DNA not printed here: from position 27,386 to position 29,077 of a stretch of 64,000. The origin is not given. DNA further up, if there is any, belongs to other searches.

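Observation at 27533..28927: Extra sugar-porin gene (ScrY/LamB/OprB-like, coiled-coil N-terminus) between rhaM and frvA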

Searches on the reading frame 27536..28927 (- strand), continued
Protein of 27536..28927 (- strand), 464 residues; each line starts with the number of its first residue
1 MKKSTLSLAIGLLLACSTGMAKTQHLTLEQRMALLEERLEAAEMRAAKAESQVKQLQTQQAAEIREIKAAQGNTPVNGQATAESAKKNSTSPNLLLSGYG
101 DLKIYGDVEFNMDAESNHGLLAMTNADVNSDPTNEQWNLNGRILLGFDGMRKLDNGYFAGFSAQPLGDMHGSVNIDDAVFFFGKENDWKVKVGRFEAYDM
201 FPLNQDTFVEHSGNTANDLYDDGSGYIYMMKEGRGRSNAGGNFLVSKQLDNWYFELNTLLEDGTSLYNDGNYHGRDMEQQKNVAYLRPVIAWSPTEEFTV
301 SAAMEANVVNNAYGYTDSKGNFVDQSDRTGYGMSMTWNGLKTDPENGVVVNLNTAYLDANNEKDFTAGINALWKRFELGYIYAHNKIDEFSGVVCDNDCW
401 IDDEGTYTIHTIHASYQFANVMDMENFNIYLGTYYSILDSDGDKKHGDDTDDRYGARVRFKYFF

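Call 24: find_encoding_contigs(protein=P0041, flank=8000, max_places=2)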
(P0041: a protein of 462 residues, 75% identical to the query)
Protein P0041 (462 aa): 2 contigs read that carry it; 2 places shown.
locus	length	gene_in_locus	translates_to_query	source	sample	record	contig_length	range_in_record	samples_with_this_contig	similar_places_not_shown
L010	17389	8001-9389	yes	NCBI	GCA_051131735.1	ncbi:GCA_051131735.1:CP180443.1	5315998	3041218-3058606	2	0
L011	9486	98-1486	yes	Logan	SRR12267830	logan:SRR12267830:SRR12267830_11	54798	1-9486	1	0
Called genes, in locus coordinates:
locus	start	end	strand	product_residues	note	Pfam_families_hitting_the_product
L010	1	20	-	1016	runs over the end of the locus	-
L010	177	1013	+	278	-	PF02634:FdhD-NarQ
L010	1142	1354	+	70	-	PF07338:YdgH_BhsA-like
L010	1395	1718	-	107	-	PF05437:AzlD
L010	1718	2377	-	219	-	PF03591:AzlC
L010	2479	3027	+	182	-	PF01381:HTH_3, PF13443:HTH_26 (weak), PF13560:HTH_31, PF07883:Cupin_2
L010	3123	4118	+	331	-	PF00356:LacI, PF00532:Peripla_BP_1, PF13377:Peripla_BP_3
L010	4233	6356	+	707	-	PF16875:Glyco_hydro_36N, PF02065:Melibiase, PF16874:Glyco_hydro_36C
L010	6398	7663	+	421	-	PF01306:LacY_symp, PF12832:MFS_1_like, PF07690:MFS_1, PF13347:MFS_2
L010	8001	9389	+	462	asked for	PF16966:Porin_8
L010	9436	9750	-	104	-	PF05336:rhaM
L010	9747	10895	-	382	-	PF00465:Fe-ADH, PF13685:Fe-ADH_2 (weak), PF25137:ADH_Fe_C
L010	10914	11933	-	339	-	PF02653:BPD_transp_2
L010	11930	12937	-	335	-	PF02653:BPD_transp_2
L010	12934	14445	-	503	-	PF00005:ABC_tran, PF13304:AAA_21 (faint), PF00005:ABC_tran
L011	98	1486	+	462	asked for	PF16966:Porin_8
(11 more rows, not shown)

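Call 32: find_related_loci(query=A1, collection=genome_contigs, flank=9000)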
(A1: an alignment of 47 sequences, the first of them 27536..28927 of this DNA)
Query A1 (464 aa) in genome_contigs; peptide patterns used: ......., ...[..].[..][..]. (x = any residue, [..] = any of these).
600 stretches matched a pattern (row limit reached: there are more); 42 encode a relative of the query (tblastn E <= 1e-3); 38 distinct loci.
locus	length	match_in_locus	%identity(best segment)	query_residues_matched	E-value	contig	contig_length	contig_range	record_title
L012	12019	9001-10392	98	1-464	0e+0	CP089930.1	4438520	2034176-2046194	Escherichia coli strain E69 chromosome, complete genome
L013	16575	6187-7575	83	1-464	0e+0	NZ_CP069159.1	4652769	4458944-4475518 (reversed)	Citrobacter sp. R56 chromosome, complete genome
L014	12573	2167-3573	74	1-464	0e+0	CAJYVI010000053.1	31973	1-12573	MAG: uncultured Pseudocitrobacter sp. isolate SP260_1_metabat2_genome_mining.39 genome assembly, contig: k127_103516, wh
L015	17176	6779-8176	71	1-464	0e+0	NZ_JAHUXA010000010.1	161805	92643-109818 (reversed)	Enterobacter sp. ENT03 NODE_10_length_161805_cov_52.505165, whole genome shotgun sequence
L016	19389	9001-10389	79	1-464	0e+0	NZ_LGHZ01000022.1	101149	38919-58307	Kluyvera genomosp. 1 strain L2 contig22, whole genome shotgun sequence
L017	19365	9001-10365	70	1-464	0e+0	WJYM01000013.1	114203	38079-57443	Enterobacteriaceae bacterium RIT691 13, whole genome shotgun sequence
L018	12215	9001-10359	64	1-464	0e+0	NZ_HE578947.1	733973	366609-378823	Phytobacter massiliensis JC163 strain type strain: JC163, whole genome shotgun sequence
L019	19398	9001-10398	71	1-464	0e+0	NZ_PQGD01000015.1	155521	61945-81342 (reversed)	Superficieibacter electus strain BP-1 NODE_15_length_155521_cov_39.9411, whole genome shotgun sequence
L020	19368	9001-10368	63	1-464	0e+0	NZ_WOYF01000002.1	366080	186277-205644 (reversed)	Budvicia diplopodorum strain D9 Scaffold2_1, whole genome shotgun sequence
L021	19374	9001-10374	61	1-464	0e+0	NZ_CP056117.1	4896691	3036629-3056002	Enterobacter cloacae strain DSM 26481 chromosome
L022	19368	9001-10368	60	1-464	0e+0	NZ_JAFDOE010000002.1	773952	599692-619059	Citrobacter sp. FP75 contig2, whole genome shotgun sequence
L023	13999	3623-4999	62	1-464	0e+0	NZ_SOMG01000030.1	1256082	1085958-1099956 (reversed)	Lelliottia nimipressuralis strain 51 GCID_CRU_0002_NODE_1.ctg_1, whole genome shotgun sequence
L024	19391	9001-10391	84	1-464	0e+0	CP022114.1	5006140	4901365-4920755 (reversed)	Kluyvera genomosp. 3 strain YDC799 chromosome, complete genome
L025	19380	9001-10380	59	1-464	7e-177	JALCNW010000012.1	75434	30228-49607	MAG: Enterobacter sp. isolate UW_MP_ENTER5_1 Ga0455787_00193, whole genome shotgun sequence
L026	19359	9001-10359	58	5-464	3e-170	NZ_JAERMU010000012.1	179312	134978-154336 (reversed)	Cedecea sulfonylureivorans strain LAM2020 LMT5_ctg012, whole genome shotgun sequence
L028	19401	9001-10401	55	1-462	2e-165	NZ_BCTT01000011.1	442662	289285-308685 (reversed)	Serratia grimesii NBRC 13537, whole genome shotgun sequence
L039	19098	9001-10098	58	100-464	2e-136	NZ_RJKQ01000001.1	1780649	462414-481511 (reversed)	Enterobacter sp. BIGb0383 Ga0304806_101, whole genome shotgun sequence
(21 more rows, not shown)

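Call 34: predict_structure(alignment_id=A1)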
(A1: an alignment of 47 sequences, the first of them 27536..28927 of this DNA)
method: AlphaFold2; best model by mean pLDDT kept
length: 464 residues; sequences in the alignment: 47
mean_pLDDT: 62.0   pTM: 0.63
mean pLDDT of the five models: 62.0, 59.8, 59.5, 53.2, 31.5
residues with pLDDT >= 90: 7; 70-90: 213; 50-70: 72; < 50: 172
segments of 3 or more residues with pLDDT < 50: 1-26, 31-56, 58-96, 115-136, 197-237, 391-398, 443-450
pLDDT, mean of each block of 10 residues (from residue 1): 35 31 42 46 44 45 40 31 33 44 73 48 36 49 76 87 73 70 88 60 33 30 32 43 85 82 65 68 81 88 83 79 80 83 85 77 76 84 73 48 70 81 81 73 48 68 75
secondary structure, 60 per line:
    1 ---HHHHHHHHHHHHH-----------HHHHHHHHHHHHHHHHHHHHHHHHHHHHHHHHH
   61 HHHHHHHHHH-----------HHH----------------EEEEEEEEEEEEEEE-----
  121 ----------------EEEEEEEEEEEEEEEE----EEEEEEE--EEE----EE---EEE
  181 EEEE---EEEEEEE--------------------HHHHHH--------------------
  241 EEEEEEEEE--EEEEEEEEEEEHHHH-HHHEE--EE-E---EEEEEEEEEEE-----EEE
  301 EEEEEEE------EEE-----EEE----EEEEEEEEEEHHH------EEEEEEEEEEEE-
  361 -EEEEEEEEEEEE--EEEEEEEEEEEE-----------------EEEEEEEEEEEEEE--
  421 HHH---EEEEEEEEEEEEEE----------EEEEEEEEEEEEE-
elements in order: H4-16 H28-70 E101-115 E137-152 E157-163 E166-168 E178-184 E188-194 H215-220 E241-249 E252-262 H263-266 E282-292 E298-307 E314-316 E322-324 E329-338 E348-359 E362-373 E376-387 E405-418 E427-440 E451-463

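Call 46: profile_search(alignment_id=A1)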
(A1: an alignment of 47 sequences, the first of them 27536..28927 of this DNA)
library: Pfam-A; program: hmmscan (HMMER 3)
A. the first sequence (464 residues): domains with independent E <= 10: 5; with E <= 0.001: 1
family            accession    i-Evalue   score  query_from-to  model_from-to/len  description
Porin_8           PF16966.11   3.7e-154   513.7     104-464         1-372/372  Porin-like glycoporin RafY
Sugarporin_N      PF11471.13       0.06    14.1      27-54          1-28/31  Maltoporin periplasmic N-terminal extension
DUF4489           PF14879.11      0.089    13.4     383-427       100-144/151  Domain of unknown function (DUF4489)
CENP-Q            PF13094.11       0.13    12.8      22-97         35-111/162  CENP-Q, a CENPA-CAD centromere complex subunit
CCDC53            PF10152.14       0.92    10.4      26-87         31-92/147  Subunit CCDC53 of WASH complex
B. every sequence of the alignment scanned on its own (47 sequences): families by number of members that match
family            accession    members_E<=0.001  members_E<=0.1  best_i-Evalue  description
Porin_8           PF16966.11                47              47       7.5e-181  Porin-like glycoporin RafY
Sugarporin_N      PF11471.13                20              46        6.9e-07  Maltoporin periplasmic N-terminal extension
Tropomyosin       PF00261.25                 1              21        9.1e-04  Tropomyosin
Spc24             PF08286.16                 0               3        4.1e-03  Spc24 subunit of Ndc80
XhlA              PF10779.14                 0               3        1.1e-02  Haemolysin XhlA
MscS_porin        PF12795.12                 0               2        1.1e-02  Mechanosensitive ion channel porin domain
CCDC53            PF10152.14                 0               2        3.9e-02  Subunit CCDC53 of WASH complex
DivIC             PF04977.20                 0               2        6.2e-02  Septum formation initiator
GA_3              PF22775.2                  0               1        9.2e-03  GA-like domain
DUF5633           PF18656.6                  0               1        1.2e-02  Family of unknown function (DUF5633)
Knl1_RWD_C        PF18210.6                  0               1        1.4e-02  Knl1 RWD C-terminal domain
CENP-Q            PF13094.11                 0               1        3.2e-02  CENP-Q, a CENPA-CAD centromere complex subunit
TTC3              PF24525.1                  0               1        3.4e-02  TTC3, helical domain
Prefoldin_2       PF01920.25                 0               1        4.1e-02  Prefoldin subunit
LIP-1             PF25526.1                  0               1        5.3e-02  Liprin-alpha-like coiled coil domain 2
ELLD              PF25309.1                  0               1        5.7e-02  Endolysin-like domain
DUF7310           PF23991.1                  0               1        6.4e-02  Coiled-coil region of unknown function (DUF7310)
EAGR_box          PF16713.10                 0               1        8.1e-02  Enriched in aromatic and glycine Residues box
DUF4489           PF14879.11                 0               1        8.9e-02  Domain of unknown function (DUF4489)
EzrA              PF06160.17                 0               1        9.4e-02  Septation ring formation regulator, EzrA

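Call 58: list_cluster_members(proteins=[window:27536-28927:-])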
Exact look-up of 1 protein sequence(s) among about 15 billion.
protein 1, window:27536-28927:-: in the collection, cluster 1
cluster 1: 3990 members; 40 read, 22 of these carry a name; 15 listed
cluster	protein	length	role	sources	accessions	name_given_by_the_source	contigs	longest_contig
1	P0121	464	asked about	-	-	carbohydrate porin [Escherichia coli] | hypothetical protein | Porin n=6 Tax=Escherichia coli TaxID=562 RepID=A0A069C8W9_ECOLX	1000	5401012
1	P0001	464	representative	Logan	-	-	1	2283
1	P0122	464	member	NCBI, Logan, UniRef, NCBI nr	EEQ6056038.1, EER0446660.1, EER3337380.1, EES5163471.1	TPA: carbohydrate porin [Escherichia coli] | Porin n=1 Tax=Escherichia coli TaxID=562 RepID=A0A8S7NPV3_ECOLX | carbohydrate porin [Escherichia coli]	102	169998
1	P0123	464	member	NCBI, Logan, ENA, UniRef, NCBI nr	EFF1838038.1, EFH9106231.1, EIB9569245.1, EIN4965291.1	TPA: carbohydrate porin [Escherichia coli] | carbohydrate porin n=1 Tax=Escherichia coli TaxID=562 RepID=UPI000A183B56 | carbohydrate porin [Escherichia coli]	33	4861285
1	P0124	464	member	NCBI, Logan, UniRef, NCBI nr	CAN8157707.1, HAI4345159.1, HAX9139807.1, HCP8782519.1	TPA: carbohydrate porin [Escherichia coli] | carbohydrate porin n=1 Tax=Escherichia coli TaxID=562 RepID=UPI000CD54F5F | carbohydrate porin [Escherichia coli]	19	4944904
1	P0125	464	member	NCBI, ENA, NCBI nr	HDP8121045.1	TPA: carbohydrate porin [Escherichia coli] | carbohydrate porin [Escherichia coli]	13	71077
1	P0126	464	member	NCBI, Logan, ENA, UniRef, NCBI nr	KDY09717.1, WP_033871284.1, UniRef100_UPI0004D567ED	carbohydrate porin [Escherichia coli] | carbohydrate porin n=1 Tax=Escherichia coli TaxID=562 RepID=UPI0004D567ED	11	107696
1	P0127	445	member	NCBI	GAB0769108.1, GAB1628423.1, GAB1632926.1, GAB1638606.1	glycoprotein [Escherichia coli]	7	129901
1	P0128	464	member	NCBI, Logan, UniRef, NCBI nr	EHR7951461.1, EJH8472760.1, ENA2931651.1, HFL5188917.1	carbohydrate porin [Escherichia coli] | carbohydrate porin n=1 Tax=Escherichia coli TaxID=562 RepID=UPI002FCBD4C8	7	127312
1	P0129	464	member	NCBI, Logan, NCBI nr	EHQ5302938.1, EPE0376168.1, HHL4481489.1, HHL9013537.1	TPA: carbohydrate porin [Escherichia coli] | carbohydrate porin [Escherichia coli]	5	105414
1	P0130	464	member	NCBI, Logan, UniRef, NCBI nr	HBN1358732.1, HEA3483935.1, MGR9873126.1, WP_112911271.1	carbohydrate porin [Escherichia coli] | carbohydrate porin n=1 Tax=Escherichia coli TaxID=562 RepID=UPI000DDBDE14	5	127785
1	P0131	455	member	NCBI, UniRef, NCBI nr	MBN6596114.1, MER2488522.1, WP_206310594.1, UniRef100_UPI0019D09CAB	carbohydrate porin [Escherichia coli] | carbohydrate porin n=1 Tax=Escherichia coli TaxID=562 RepID=UPI0019D09CAB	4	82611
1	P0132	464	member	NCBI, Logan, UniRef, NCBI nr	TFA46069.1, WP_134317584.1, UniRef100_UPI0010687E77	porin [Escherichia coli] | carbohydrate porin n=1 Tax=Escherichia coli TaxID=562 RepID=UPI0010687E77 | carbohydrate porin [Escherichia coli]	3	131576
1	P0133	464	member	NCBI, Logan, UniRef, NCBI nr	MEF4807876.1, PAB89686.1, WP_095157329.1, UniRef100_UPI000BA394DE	porin [Escherichia coli] | carbohydrate porin n=1 Tax=Escherichia coli TaxID=562 RepID=UPI000BA394DE | carbohydrate porin [Escherichia coli]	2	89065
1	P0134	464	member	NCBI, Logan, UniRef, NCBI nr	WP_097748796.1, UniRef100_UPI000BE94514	carbohydrate porin [Escherichia coli] | carbohydrate porin n=1 Tax=Escherichia coli TaxID=562 RepID=UPI000BE94514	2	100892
